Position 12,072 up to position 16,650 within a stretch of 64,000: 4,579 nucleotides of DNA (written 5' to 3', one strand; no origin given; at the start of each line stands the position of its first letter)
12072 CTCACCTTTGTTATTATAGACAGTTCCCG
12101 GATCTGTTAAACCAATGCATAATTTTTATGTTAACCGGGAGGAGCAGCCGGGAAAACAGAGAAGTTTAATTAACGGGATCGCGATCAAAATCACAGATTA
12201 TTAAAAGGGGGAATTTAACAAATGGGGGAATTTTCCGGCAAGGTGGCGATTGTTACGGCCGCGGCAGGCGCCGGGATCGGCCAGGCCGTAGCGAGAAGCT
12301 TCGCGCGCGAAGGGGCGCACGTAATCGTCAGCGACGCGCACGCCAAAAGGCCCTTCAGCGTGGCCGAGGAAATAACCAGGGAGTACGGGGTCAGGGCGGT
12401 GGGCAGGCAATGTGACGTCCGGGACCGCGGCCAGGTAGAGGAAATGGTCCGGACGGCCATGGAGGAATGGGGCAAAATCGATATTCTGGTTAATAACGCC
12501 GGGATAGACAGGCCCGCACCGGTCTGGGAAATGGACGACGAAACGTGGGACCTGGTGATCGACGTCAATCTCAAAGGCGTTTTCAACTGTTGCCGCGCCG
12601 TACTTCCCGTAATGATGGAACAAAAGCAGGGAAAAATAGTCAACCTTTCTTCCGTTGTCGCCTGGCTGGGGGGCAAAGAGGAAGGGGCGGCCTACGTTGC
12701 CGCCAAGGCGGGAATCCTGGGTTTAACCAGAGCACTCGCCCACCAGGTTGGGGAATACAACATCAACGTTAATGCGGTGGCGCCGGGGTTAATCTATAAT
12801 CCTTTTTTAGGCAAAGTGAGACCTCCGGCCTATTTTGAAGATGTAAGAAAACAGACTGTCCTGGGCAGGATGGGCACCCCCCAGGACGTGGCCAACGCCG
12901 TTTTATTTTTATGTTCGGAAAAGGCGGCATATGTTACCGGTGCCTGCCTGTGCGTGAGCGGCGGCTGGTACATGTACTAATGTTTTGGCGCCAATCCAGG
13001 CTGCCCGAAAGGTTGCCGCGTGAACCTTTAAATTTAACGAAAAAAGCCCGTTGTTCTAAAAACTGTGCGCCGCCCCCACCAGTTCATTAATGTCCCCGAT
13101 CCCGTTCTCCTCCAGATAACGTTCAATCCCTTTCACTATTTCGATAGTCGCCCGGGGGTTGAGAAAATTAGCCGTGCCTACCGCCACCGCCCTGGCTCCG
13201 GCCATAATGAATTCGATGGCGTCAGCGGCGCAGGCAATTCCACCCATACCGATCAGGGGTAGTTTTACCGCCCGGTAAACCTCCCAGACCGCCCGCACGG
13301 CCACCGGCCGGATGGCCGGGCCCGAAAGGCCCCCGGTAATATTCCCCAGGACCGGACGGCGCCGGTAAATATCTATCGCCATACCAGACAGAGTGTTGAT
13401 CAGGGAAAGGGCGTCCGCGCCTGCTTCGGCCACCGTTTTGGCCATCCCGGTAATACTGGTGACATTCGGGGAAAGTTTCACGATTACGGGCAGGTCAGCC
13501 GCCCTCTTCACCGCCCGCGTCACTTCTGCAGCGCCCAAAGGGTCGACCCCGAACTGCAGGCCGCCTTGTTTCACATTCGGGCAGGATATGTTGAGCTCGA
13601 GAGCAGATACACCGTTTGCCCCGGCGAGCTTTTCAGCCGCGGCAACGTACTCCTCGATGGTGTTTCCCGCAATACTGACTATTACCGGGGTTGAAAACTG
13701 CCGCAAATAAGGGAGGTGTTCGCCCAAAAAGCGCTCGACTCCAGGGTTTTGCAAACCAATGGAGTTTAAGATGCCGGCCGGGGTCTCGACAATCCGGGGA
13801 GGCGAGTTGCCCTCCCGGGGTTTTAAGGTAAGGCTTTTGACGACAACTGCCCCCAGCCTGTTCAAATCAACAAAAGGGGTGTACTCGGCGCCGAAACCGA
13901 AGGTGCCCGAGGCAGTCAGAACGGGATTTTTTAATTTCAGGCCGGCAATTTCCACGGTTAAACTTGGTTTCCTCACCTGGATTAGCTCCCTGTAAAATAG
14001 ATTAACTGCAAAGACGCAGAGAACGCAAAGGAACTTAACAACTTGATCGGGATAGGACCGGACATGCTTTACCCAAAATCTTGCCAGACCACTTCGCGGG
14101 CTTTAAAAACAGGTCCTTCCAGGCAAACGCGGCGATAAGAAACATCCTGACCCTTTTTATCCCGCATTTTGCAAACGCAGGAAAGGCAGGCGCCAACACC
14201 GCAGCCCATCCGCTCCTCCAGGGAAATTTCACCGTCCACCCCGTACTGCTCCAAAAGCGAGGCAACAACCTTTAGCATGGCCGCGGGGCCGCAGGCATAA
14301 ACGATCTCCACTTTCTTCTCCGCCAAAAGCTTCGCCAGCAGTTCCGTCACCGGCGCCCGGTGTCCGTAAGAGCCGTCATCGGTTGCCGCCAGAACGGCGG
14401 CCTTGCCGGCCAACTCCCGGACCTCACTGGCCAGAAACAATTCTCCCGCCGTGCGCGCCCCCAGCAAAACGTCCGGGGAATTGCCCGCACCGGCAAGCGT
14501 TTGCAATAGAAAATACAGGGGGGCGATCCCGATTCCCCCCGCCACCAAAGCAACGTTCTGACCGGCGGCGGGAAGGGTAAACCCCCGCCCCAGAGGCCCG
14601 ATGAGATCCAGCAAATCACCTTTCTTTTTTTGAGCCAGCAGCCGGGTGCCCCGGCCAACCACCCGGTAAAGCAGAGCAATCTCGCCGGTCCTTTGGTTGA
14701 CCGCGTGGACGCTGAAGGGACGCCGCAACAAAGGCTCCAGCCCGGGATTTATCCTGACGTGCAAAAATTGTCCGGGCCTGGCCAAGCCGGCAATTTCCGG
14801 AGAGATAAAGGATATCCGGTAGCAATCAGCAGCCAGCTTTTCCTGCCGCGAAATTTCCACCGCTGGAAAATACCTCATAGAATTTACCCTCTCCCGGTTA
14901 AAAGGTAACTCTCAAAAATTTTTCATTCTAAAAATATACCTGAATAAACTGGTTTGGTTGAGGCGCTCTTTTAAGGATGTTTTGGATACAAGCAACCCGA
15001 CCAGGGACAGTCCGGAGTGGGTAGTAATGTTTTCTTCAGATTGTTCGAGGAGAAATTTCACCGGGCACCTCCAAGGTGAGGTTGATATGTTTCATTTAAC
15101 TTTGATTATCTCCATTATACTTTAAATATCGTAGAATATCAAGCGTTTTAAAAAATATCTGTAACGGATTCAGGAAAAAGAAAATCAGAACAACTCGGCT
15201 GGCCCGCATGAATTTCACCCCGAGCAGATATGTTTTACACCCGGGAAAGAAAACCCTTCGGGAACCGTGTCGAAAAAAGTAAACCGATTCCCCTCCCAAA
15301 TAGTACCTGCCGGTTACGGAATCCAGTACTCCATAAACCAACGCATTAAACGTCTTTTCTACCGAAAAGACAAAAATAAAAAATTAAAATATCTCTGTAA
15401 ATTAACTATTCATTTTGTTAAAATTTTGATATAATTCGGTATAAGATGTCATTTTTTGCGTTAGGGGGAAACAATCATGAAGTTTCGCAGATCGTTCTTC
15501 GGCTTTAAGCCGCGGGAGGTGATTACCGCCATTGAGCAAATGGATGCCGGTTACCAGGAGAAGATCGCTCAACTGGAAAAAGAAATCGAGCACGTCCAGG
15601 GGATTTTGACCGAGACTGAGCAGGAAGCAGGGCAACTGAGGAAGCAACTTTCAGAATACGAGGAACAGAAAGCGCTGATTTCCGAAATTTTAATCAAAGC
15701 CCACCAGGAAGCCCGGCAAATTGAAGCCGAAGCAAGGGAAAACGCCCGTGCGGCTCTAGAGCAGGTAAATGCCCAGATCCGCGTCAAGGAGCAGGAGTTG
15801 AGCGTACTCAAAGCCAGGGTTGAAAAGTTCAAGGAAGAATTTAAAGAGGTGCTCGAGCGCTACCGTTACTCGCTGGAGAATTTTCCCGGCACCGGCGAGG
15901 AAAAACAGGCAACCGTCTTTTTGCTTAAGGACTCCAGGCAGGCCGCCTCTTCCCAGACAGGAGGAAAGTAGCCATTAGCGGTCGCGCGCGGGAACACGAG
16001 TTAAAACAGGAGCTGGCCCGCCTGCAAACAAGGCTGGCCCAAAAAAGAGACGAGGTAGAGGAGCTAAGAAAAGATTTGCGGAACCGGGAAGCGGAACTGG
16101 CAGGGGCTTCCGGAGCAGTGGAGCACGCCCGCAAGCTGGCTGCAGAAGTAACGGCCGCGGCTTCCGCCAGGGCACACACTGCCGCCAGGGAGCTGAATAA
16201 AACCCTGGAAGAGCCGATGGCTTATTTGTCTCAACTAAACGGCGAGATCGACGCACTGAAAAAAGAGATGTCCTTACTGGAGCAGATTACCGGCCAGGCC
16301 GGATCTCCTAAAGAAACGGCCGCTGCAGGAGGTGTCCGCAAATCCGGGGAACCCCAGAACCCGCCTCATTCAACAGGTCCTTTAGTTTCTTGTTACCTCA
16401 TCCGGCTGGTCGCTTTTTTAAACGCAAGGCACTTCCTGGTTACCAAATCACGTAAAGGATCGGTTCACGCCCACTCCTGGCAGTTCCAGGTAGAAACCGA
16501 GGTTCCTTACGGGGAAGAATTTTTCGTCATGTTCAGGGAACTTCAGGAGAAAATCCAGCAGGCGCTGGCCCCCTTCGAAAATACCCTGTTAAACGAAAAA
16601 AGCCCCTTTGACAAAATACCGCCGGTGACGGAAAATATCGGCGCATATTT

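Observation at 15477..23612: Translationally coupled exosortase (XrtG-like) envelope cluster with a complete lipid-linked glycosylation module and a DivIVA-domain protein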

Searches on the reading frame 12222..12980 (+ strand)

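Call 54: search_protein_families(library=ncbifam, proteins=[window:12222-12980:+], max_evalue=0.00001)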
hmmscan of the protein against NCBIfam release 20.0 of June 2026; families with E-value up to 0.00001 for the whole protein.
window:12222-12980:+ (252 aa): 230 families (the best 25 are shown)
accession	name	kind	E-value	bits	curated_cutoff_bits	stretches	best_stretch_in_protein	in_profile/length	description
NF004198.0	PRK05653.1-3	equivalog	1.2e-76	257.4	296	1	4-251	5-248/248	3-oxoacyl-ACP reductase FabG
NF009466.0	PRK12826.1-2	subfamily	9.4e-74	248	222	1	7-251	4-246/248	3-oxoacyl-ACP reductase FabG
TIGR01830.1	3oxo_ACP_reduc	equivalog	3.9e-73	246.1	297.75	1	9-249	1-238/239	3-oxoacyl-[acyl-carrier-protein] reductase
NF004791.0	PRK06138.1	equivalog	6.5e-71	238.6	312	1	4-250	3-250/252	SDR family oxidoreductase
NF005880.0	PRK07831.1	equivalog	1.9e-70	237.5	336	1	5-246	17-259/263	SDR family oxidoreductase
NF004197.0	PRK05653.1-1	equivalog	1.3e-69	234.6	332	1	4-251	5-248/249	3-oxoacyl-ACP reductase FabG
NF005559.1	PRK07231.1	subfamily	9.7e-69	231.6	215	1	4-250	2-248/249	glucose 1-dehydrogenase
NF052558.1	MBtsdlDhBudC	equivalog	1.1e-66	225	270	1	4-249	1-241/250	meso-2,3-butanediol dehydrogenase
NF005853.0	PRK07774.1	equivalog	4e-64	216.4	303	1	2-250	2-247/250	SDR family oxidoreductase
NF009093.0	PRK12429.1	subfamily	2.2e-63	214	258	1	4-251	3-258/259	3-hydroxybutyrate dehydrogenase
NF009464.0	PRK12824.1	subfamily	5.8e-63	212.8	269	1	7-251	3-244/245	3-oxoacyl-ACP reductase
NF004818.0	PRK06172.1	equivalog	7.6e-62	208.9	336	1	3-249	4-250/253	SDR family oxidoreductase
NF009468.0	PRK12826.1-4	equivalog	6.2e-61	206.3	318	1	3-248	4-246/256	SDR family oxidoreductase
NF047923.1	pyridox_DH_SDR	equivalog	1.4e-60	204.8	325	1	5-248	2-239/243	pyridoxal 4-dehydrogenase, SDR-type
NF005309.0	PRK06841.1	subfamily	3.8e-60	203.6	286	1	4-249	13-252/255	GolD/DthD family dehydrogenase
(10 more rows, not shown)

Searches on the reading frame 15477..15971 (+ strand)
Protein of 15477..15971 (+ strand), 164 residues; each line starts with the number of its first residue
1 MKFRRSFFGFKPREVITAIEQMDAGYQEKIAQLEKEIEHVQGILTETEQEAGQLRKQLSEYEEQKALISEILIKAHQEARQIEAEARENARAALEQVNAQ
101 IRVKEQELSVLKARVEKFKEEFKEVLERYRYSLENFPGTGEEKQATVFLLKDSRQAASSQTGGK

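Call 3: search_protein_families(library=ncbifam, proteins=[window:15477-15971:+], max_evalue=0.01)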
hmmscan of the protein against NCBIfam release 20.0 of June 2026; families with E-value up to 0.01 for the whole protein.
window:15477-15971:+ (164 aa): 7 families
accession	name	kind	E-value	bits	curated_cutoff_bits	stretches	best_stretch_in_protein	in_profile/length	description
TIGR02168.1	SMC_prok_B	equivalog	0.00016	19.6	567.35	1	27-125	266-468/1181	chromosome segregation protein SMC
NF045487.1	ASRP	equivalog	0.00025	19.8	300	1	27-130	148-492/593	archaea-specific SMC-related protein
TIGR02169.1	SMC_prok_A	equivalog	0.0014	16.4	729.4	1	26-130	264-368/1165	chromosome segregation protein SMC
NF006292.0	PRK08475.1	equivalog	0.0021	17.8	166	1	20-134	48-158/171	F0F1 ATP synthase subunit B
NF003034.1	PRK03918.1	equivalog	0.0027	15.7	700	1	22-136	194-301/878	DNA double-strand break repair ATPase Rad50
NF041035.1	Rad50_Halo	equivalog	0.0052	15.2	1000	1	26-128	249-350/883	DNA double-strand break repair ATPase Rad50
TIGR01069.2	mutS2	equivalog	0.0072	14.7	400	1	19-124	518-619/790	endonuclease MutS2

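Call 4: search_protein_families(library=pfam, proteins=[window:15477-15971:+], max_evalue=0.01)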
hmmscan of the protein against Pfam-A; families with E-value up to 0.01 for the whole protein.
window:15477-15971:+ (164 aa): 8 families
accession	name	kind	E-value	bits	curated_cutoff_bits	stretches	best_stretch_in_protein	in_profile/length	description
PF13851.11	GAS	-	0.00015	21.7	32.3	0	14-83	33-102/200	Growth-arrest specific micro-tubule binding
PF05103.18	DivIVA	-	0.00031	21.1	28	1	2-123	10-131/131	DivIVA protein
PF14362.11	DUF4407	-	0.00065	19.5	31.3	1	17-153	123-256/297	Domain of unknown function (DUF4407)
PF00038.26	Filament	-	0.0039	17.3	40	1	19-127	187-291/313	Intermediate filament protein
PF06818.20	Fez1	-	0.0062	17.5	34.4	1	17-124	48-161/199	Fez1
PF05911.16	FPP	-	0.0062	15.3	40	1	27-126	712-810/871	Filament-like plant protein, long coiled-coil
PF25366.1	RUFY4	-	0.0068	17.1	27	1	31-89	5-63/90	RUFY4-like domain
PF20492.3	ERM_helical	-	0.0076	16.7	40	0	19-125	4-109/120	Ezrin/radixin/moesin, alpha-helical domain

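Call 68: search_solved_structures(query=A6, max_evalue=1, show_alignments=2)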
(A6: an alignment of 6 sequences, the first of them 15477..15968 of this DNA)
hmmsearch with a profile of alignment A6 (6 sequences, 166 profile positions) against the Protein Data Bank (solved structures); distinct sequences matched with E-value up to 1: 19.
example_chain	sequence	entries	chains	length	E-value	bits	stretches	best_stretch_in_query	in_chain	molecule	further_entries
5djn_A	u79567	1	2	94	0.0055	19.8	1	28-92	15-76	Kinesin-like protein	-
4pxj_A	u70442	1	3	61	0.031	17.4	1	12-64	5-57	C-Jun-amino-terminal kinase-interacting protein 3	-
3onj_A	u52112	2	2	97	0.11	15.6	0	118-150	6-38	t-SNARE VTI1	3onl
7yfu_A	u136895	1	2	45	0.25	14.4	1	46-79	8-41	Protein fantom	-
7tbi_X1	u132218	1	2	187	0.27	14.3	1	34-120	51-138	Nsp1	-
3g6b_A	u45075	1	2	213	0.54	13.3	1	77-147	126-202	Methyl-accepting chemotaxis protein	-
7r08_A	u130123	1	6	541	0.68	13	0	90-123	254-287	Reverse transcriptase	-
7dgy_A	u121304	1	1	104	0.85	12.7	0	65-94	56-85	de novo designed protein H4C2R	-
4c7n_B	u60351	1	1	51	0.88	12.6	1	25-65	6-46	SYNTHETIC ALPHA-HELIX, IM10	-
8owa_A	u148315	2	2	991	0.94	12.5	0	34-68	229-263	Sarcoplasmic/endoplasmic reticulum calcium ATPase 1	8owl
4bew_A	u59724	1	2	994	0.95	12.5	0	34-68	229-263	SARCOPLASMIC/ENDOPLASMIC RETICULUM CALCIUM ATPASE 1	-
1iwo_A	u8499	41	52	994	0.95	12.5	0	34-68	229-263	Sarcoplasmic/endoplasmic reticulum calcium ATPase 1 | Sarcoplasmic/endoplasmic reticulum calcium ATPase 1a | Sarcoplasmic/endoplasmic reticulum calcium ATPase 1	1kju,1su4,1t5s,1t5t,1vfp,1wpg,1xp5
6rb2_A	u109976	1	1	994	0.95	12.5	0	34-68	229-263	Sarcoplasmic/endoplasmic reticulum calcium ATPase 1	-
2dqs_A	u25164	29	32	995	0.95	12.5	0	34-68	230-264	Sarcoplasmic/endoplasmic reticulum calcium ATPase 1 | SERCA1a | SARCOPLASMIC ENDOPLASMIC RETICULUM CALCIUM ATPASE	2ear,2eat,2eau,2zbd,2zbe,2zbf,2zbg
5zmw_A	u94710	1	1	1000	0.95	12.5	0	34-68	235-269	Sarcoplasmic/endoplasmic reticulum calcium ATPase 1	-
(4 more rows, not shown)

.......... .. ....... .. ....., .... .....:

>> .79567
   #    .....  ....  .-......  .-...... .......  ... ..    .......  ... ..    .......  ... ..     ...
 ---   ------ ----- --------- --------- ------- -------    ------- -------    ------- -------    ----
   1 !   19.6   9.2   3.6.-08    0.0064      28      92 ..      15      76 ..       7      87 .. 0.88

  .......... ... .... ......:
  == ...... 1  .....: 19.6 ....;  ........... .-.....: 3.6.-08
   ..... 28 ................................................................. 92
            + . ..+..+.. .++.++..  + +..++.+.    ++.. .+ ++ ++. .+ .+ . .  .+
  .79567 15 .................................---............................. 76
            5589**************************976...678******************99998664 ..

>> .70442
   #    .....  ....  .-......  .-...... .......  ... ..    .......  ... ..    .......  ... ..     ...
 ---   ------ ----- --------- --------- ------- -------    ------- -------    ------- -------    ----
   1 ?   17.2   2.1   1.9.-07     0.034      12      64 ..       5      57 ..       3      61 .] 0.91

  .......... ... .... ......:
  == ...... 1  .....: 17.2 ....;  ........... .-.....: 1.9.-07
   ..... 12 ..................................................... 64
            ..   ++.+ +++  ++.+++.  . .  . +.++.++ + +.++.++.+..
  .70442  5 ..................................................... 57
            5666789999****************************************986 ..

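Call 69: search_protein_families(library=pfam, alignment_id=A6, max_evalue=0.01)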
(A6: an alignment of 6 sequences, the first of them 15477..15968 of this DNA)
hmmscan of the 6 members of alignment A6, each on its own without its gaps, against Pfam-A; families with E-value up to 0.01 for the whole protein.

A. member 1, window:15477-15968:+ (164 aa): 8 families
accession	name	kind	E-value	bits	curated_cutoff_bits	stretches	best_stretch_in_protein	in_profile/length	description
PF13851.11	GAS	-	0.00015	21.7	32.3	0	14-83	33-102/200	Growth-arrest specific micro-tubule binding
PF05103.18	DivIVA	-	0.00031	21.1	28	1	2-123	10-131/131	DivIVA protein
PF14362.11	DUF4407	-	0.00065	19.5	31.3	1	17-153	123-256/297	Domain of unknown function (DUF4407)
PF00038.26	Filament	-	0.0039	17.3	40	1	19-127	187-291/313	Intermediate filament protein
PF06818.20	Fez1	-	0.0062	17.5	34.4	1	17-124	48-161/199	Fez1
PF05911.16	FPP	-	0.0062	15.3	40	1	27-126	712-810/871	Filament-like plant protein, long coiled-coil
PF25366.1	RUFY4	-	0.0068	17.1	27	1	31-89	5-63/90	RUFY4-like domain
PF20492.3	ERM_helical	-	0.0076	16.7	40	0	19-125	4-109/120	Ezrin/radixin/moesin, alpha-helical domain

B. families by the number of members that match (of 6 scanned): 17 families
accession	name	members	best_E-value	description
PF05103.18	DivIVA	6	2e-07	DivIVA protein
PF13851.11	GAS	3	0.00015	Growth-arrest specific micro-tubule binding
PF11083.13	Relaxase_C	2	0.00083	C-terminal helical hairpin domain from relaxase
PF20492.3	ERM_helical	2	0.001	Ezrin/radixin/moesin, alpha-helical domain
PF00038.26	Filament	2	0.003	Intermediate filament protein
PF06818.20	Fez1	2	0.0062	Fez1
PF14362.11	DUF4407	1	0.00065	Domain of unknown function (DUF4407)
PF13339.11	AATF-Che1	1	0.0012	Apoptosis antagonizing transcription factor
PF06273.16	eIF-4B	1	0.0019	Plant specific eukaryotic initiation factor 4B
PF10186.14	ATG14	1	0.0041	Vacuolar sorting 38 and autophagy-related subunit 14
PF25026.1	Asd-4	1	0.0057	Asd-4-like domain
PF05911.16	FPP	1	0.0062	Filament-like plant protein, long coiled-coil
PF25366.1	RUFY4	1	0.0068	RUFY4-like domain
PF20570.3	DUF6779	1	0.0071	Domain of unknown function (DUF6779)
PF14073.11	Cep57_CLD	1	0.0082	Centrosome localisation domain of Cep57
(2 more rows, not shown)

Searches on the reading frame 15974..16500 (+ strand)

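Call 14: search_protein_families(library=ncbifam, proteins=[window:15974-16500:+], max_evalue=10)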
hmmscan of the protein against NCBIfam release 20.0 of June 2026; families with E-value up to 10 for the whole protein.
window:15974-16500:+ (175 aa): 44 families (the best 25 are shown)
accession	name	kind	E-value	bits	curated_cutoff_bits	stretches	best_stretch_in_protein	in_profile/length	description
NF045487.1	ASRP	equivalog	1.4e-05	24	300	1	4-105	354-451/593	archaea-specific SMC-related protein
NF006542.0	PRK09039.1-1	equivalog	7.3e-05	21.9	388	1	19-109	222-310/627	peptidoglycan -binding protein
TIGR02168.1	SMC_prok_B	equivalog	0.00037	18.3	567.35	1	7-112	402-506/1181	chromosome segregation protein SMC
TIGR04211.1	SH3_and_anchor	equivalog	0.00098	18.8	65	1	7-102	61-158/198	TIGR04211 family SH3 domain-containing protein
NF052320.1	Cbp1_fam_LP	subfamily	0.0017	17.9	90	1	6-78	117-188/286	Cbp1 family collagen-binding glycoprotein adhesin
NF038350.1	taxis_HmpF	equivalog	0.0017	16.8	200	1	9-106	145-238/553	pilus motility taxis protein HmpF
TIGR02169.1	SMC_prok_A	equivalog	0.0027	15.4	729.4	1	7-106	871-975/1165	chromosome segregation protein SMC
NF041035.1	Rad50_Halo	equivalog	0.0056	15.1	1000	1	8-108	498-597/883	DNA double-strand break repair ATPase Rad50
NF002572.0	PRK02224.1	equivalog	0.0076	14.6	1087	1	7-109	497-598/888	DNA double-strand break repair ATPase Rad50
NF003034.1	PRK03918.1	equivalog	0.0082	14.1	700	1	6-108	187-291/878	DNA double-strand break repair ATPase Rad50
TIGR01843.1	type_I_hlyD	subfamily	0.0087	15.1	208.65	1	5-105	136-238/422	HlyD family type I secretion periplasmic adaptor subunit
NF047515.1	SpiroCoCo_C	equivalog_domain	0.0088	15.2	125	1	19-108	114-205/313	SpiroCoCo family coiled-coil protein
TIGR04320.1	Surf_Exclu_PgrA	domain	0.0096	15.3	70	1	8-96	259-349/360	SEC10/PgrA surface exclusion domain-containing protein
TIGR03112.1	6_pyr_pter_rel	hypoth_equivalog_domain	0.017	15.4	69.35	1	146-173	4-31/113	6-pyruvoyl tetrahydropterin synthase-related domain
TIGR02680.1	TIGR02680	hypoth_equivalog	0.032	12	462.85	1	5-94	924-1012/1356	TIGR02680 family protein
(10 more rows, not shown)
